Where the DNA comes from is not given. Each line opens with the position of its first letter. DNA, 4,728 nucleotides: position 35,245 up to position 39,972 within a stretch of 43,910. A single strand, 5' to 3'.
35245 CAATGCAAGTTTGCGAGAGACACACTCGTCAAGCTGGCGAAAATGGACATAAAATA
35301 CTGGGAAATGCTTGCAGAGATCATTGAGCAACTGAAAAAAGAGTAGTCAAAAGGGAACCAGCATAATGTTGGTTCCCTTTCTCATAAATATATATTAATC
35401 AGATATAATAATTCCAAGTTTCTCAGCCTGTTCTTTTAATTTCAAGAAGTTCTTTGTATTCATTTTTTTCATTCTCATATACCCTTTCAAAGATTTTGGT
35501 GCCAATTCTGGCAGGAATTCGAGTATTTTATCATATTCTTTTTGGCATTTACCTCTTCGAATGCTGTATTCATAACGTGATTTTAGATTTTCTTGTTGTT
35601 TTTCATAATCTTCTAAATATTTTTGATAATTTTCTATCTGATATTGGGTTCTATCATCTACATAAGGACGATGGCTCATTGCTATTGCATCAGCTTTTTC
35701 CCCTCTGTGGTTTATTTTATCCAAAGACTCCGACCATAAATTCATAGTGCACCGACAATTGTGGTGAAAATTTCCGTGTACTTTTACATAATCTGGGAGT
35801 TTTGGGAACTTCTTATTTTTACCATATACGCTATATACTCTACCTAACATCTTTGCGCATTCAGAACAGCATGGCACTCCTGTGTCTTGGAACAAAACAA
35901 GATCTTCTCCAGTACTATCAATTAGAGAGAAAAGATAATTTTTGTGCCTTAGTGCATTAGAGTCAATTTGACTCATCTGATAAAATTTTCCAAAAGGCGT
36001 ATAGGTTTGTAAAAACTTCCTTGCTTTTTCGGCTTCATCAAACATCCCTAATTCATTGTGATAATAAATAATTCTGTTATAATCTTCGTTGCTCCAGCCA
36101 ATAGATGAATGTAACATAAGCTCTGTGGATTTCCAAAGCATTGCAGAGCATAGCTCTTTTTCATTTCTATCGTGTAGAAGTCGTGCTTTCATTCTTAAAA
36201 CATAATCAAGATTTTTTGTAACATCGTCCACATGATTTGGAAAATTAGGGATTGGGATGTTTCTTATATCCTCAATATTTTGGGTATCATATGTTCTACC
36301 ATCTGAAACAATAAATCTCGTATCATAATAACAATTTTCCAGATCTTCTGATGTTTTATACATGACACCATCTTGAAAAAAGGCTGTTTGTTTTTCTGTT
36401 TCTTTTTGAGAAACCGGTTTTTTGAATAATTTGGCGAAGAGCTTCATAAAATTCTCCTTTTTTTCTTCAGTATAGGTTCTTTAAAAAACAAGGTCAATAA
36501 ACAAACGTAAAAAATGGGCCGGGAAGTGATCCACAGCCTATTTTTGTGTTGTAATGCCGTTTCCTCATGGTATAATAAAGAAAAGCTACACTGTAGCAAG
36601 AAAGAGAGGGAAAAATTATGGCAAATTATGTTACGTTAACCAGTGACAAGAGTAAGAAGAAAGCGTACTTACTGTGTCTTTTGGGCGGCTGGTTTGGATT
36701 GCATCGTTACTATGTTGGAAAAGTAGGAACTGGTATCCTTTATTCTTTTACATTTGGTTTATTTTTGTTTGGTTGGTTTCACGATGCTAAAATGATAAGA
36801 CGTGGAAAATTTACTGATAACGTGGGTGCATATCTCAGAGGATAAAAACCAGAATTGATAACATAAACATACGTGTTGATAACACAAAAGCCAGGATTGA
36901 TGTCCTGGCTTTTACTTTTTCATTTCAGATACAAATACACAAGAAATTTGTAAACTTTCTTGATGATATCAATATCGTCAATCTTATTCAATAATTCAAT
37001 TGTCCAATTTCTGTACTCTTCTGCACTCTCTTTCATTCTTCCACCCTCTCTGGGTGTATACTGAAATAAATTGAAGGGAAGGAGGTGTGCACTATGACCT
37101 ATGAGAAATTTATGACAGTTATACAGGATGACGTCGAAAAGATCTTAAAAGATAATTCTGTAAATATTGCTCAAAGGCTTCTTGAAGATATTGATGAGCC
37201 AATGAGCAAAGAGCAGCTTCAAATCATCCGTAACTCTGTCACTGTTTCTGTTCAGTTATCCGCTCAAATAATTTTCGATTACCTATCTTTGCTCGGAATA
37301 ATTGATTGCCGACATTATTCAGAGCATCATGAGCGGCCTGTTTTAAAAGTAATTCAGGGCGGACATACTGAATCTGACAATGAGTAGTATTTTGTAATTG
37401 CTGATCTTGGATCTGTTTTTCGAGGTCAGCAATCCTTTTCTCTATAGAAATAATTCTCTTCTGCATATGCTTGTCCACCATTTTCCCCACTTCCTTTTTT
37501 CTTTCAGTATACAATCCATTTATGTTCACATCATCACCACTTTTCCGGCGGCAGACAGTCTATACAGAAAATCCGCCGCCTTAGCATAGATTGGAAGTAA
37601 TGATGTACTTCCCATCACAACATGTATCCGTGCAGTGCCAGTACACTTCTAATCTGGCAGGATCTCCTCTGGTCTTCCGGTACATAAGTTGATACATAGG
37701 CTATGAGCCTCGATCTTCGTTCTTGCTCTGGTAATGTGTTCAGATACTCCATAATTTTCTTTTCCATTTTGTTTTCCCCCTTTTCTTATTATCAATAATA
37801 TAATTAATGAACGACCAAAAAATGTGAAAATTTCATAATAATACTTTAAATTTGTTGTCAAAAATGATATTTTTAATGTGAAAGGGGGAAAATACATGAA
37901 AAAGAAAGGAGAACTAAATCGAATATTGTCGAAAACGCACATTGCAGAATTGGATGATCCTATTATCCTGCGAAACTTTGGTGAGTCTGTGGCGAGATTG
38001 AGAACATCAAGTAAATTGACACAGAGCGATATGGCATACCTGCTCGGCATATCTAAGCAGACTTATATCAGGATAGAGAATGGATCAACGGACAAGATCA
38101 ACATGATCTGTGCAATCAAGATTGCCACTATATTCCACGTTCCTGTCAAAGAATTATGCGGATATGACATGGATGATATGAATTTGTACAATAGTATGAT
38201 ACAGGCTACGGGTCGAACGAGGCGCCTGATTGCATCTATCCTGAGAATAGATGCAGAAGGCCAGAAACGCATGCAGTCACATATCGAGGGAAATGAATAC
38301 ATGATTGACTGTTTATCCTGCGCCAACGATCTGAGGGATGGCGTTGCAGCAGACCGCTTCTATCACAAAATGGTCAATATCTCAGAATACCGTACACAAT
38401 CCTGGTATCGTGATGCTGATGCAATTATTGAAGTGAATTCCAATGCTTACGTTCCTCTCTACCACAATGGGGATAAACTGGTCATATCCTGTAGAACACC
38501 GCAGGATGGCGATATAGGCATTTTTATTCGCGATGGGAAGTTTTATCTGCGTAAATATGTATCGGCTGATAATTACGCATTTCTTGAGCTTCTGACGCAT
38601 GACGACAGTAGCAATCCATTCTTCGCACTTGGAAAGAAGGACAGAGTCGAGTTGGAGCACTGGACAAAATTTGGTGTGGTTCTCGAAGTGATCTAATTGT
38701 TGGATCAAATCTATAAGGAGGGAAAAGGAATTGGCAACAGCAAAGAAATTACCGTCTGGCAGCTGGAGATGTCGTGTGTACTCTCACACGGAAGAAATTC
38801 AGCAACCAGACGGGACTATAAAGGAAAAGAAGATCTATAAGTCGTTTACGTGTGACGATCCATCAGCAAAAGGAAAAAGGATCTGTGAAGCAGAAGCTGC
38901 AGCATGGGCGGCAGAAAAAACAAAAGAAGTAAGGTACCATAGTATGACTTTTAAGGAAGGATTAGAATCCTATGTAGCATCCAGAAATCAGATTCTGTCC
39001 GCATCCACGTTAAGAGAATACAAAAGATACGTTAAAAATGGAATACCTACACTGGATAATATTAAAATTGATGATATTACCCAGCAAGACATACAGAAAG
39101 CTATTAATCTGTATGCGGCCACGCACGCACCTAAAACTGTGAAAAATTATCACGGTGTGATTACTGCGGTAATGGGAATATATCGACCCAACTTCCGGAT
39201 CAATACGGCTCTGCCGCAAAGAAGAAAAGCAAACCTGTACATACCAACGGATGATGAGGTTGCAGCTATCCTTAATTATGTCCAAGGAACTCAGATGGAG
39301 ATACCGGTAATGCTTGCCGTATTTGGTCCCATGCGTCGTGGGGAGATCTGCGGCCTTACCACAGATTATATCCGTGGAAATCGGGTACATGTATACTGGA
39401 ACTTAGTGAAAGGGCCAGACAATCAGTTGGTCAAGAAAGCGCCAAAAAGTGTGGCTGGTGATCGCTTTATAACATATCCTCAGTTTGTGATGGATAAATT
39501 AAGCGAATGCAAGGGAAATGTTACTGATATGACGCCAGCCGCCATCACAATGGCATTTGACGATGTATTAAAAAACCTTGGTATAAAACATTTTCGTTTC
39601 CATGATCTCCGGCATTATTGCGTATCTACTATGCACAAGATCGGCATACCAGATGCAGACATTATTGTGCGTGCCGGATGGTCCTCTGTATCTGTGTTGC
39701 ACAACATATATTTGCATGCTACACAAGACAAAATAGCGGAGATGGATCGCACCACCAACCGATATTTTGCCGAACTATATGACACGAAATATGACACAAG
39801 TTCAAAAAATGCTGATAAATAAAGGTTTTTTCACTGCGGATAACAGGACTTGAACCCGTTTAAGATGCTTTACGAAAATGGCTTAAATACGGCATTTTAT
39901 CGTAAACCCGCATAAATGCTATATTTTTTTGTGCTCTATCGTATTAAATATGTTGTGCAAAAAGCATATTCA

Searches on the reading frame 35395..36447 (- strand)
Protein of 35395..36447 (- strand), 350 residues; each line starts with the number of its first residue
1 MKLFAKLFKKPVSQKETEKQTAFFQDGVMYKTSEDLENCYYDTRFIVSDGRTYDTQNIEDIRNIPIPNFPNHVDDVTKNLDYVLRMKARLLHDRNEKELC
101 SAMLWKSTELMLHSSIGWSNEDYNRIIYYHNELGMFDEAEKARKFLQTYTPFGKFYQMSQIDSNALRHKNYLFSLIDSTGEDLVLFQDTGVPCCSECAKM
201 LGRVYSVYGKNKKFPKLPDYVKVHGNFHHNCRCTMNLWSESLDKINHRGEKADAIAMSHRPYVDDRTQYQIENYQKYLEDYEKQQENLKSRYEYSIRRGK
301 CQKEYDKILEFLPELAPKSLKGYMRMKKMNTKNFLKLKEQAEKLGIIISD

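Call 6: search_protein_families(library=pfam, proteins=[window:35395-36447:-], max_evalue=0.01)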
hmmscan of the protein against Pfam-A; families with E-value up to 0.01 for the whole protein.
window:35395-36447:- (350 aa): 0 families

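Call 41: search_protein_families(library=phrogs, proteins=[window:35395-36447:-], max_evalue=0.0001)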
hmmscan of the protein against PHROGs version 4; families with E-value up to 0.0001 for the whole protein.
window:35395-36447:- (350 aa): 1 family
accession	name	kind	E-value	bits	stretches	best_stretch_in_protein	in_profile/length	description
phrog_4611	-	head and packaging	1.8e-10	40.8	1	193-340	227-348/710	minor head protein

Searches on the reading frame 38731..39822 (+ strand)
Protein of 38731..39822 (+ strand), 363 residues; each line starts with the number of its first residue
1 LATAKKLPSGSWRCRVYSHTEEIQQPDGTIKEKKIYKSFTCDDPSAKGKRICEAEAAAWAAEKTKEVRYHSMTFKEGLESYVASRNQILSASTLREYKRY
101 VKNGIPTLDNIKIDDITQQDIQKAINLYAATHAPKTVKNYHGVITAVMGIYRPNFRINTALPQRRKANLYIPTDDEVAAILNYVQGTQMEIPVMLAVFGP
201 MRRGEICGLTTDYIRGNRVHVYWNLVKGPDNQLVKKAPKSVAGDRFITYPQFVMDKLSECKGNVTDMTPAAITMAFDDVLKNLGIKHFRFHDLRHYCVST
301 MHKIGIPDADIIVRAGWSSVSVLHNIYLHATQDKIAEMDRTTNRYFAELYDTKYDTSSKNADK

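Call 6: search_protein_families(library=pfam, proteins=[window:38731-39822:+], max_evalue=0.01)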
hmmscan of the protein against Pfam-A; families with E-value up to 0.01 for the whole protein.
window:38731-39822:+ (363 aa): 3 families
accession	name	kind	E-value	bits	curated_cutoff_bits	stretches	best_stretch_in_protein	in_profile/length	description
PF00589.27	Phage_integrase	-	7.3e-12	45.8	27.1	1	174-332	5-170/172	Phage integrase family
PF14659.12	Phage_int_SAM_3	-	1.4e-08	35.3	22.6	1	73-126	1-55/58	Phage integrase, N-terminal SAM-like domain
PF22022.2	Phage_int_M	-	0.00014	22.5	27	1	74-148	1-76/96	Phage integrase central domain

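Call 25: search_protein_families(library=ncbifam, proteins=[window:38731-39822:+], max_evalue=0.001)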
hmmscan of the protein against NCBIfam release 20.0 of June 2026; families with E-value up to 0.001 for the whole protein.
window:38731-39822:+ (363 aa): 1 family
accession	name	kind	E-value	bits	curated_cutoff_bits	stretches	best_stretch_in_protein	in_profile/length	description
NF040815.2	recomb_XerA_Arch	equivalog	2.6e-10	40.3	220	1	88-337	11-261/263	site-specific tyrosine recombinase/integron integrase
